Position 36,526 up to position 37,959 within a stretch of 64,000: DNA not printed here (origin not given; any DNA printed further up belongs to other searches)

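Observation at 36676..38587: Low-GC two-gene cassette: FRG-domain protein translationally coupled to a stand-alone DUF262 protein, a candidate undescribed defence/conflict module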

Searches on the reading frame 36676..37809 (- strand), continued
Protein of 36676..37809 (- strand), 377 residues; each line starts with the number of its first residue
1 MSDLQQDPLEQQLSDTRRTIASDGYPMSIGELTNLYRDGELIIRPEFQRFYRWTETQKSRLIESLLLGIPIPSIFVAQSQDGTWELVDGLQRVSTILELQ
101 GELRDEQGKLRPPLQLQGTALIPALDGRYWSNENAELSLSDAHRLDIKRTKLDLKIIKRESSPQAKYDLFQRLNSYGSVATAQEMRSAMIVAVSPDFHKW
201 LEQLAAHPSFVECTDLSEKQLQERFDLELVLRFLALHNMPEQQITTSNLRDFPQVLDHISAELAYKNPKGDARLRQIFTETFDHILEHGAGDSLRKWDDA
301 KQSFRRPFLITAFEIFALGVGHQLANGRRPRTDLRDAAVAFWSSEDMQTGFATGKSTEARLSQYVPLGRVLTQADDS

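Call 67: search_protein_families(library=padloc, proteins=[L047:5922-7046:+, L055:7980-9107:+, L090:3995-5092:+, L098:3980-5095:+], max_evalue=0.001)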
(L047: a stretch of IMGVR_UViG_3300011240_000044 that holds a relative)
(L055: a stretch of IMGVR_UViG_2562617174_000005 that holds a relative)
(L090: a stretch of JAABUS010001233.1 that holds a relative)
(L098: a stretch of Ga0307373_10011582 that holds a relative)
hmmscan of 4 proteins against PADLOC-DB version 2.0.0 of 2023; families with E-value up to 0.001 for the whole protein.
L047:5922-7046:+ (375 aa): 12 families
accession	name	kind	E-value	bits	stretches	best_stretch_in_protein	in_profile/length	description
PDLC03877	NsnA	-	7.8e-60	201.1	1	17-350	42-356/385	-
PDLC04027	PD-T4-2_A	-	2.7e-31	106.9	1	32-373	44-361/363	-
PDLC03418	REase_II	-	2e-09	35.1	1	38-100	30-92/372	Type II restriction enzyme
PDLC02792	SspE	-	5.8e-06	22.9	0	70-104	78-112/771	SspE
PDLC04154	HEC-06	-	2.7e-05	21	0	34-96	17-86/569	-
PDLC02786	SspE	-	2.8e-05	20.6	0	44-68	27-51/766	SspE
PDLC04709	PDC-M55C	-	5.2e-05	20.1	0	15-75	4-63/554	-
PDLC02695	Orf5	-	0.00016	18.2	0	81-110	77-106/601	Orf5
PDLC04150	HEC-05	-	0.00024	18.1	0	42-106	23-80/583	-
PDLC04151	HEC-05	-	0.0005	16.9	0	42-108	41-100/600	-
PDLC02687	Orf5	-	0.00054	16.8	0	36-99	13-83/543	Orf5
PDLC04155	HEC-06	-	0.00061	16.4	0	27-105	11-93/562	-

L055:7980-9107:+ (376 aa): 11 families
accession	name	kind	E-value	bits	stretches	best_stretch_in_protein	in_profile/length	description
PDLC03877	NsnA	-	4.7e-64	215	1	17-346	42-349/385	-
PDLC04027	PD-T4-2_A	-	6.1e-33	112.4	1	27-350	39-335/363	-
PDLC03418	REase_II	-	1.5e-10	38.8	1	22-98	15-90/372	Type II restriction enzyme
PDLC02792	SspE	-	2.1e-05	21.1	0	43-68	26-51/771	SspE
PDLC04150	HEC-05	-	3e-05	21.1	0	43-101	24-75/583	-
PDLC04151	HEC-05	-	5.8e-05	20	0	15-75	18-74/600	-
PDLC04155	HEC-06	-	6e-05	19.7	1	20-105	4-93/562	-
PDLC04709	PDC-M55C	-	7.2e-05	19.6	0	28-78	17-66/554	-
PDLC02695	Orf5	-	8.8e-05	19.1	0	79-113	75-109/601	Orf5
PDLC04157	HEC-06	-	0.0001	19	1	39-112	22-102/558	-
PDLC04154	HEC-06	-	0.00026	17.8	1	41-95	24-85/569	-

L090:3995-5092:+ (366 aa): 8 families
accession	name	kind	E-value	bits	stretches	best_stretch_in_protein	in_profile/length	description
PDLC03877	NsnA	-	1.5e-53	180.5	1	16-313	41-323/385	-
PDLC04027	PD-T4-2_A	-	2.8e-27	93.7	1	28-249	40-256/363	-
PDLC03418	REase_II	-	3.1e-07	27.9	1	37-97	29-89/372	Type II restriction enzyme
PDLC02792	SspE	-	2.6e-05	20.8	0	40-68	23-51/771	SspE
PDLC04151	HEC-05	-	6.4e-05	19.8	1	25-74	25-73/600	-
PDLC02789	SspE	-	6.4e-05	19.7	1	156-246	301-391/749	SspE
PDLC04150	HEC-05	-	0.00017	18.6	1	25-74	7-55/583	-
PDLC04709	PDC-M55C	-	0.00041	17.1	0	33-78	22-66/554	-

L098:3980-5095:+ (372 aa): 6 families
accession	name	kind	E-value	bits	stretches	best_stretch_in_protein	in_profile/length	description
PDLC03877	NsnA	-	9.3e-56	187.7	1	17-299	42-306/385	-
PDLC04027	PD-T4-2_A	-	6.9e-25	85.9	1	28-326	40-317/363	-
PDLC03418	REase_II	-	4.7e-10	37.1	1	36-98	28-90/372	Type II restriction enzyme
PDLC02695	Orf5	-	0.00035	17.1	0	79-96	75-92/601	Orf5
PDLC02701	Orf5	-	0.00052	16.6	0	31-63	10-42/596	Orf5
PDLC04155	HEC-06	-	0.00085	15.9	0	30-96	11-84/562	-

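Call 93: search_protein_families(library=pfam, proteins=[L137:480-1490:+], max_evalue=1)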
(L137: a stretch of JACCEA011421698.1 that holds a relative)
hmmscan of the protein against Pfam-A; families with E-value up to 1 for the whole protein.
L137:480-1490:+ (337 aa): 1 family
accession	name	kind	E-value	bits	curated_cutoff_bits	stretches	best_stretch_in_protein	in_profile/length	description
PF08867.16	FRG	-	1.9e-20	74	25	1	76-203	2-89/94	FRG domain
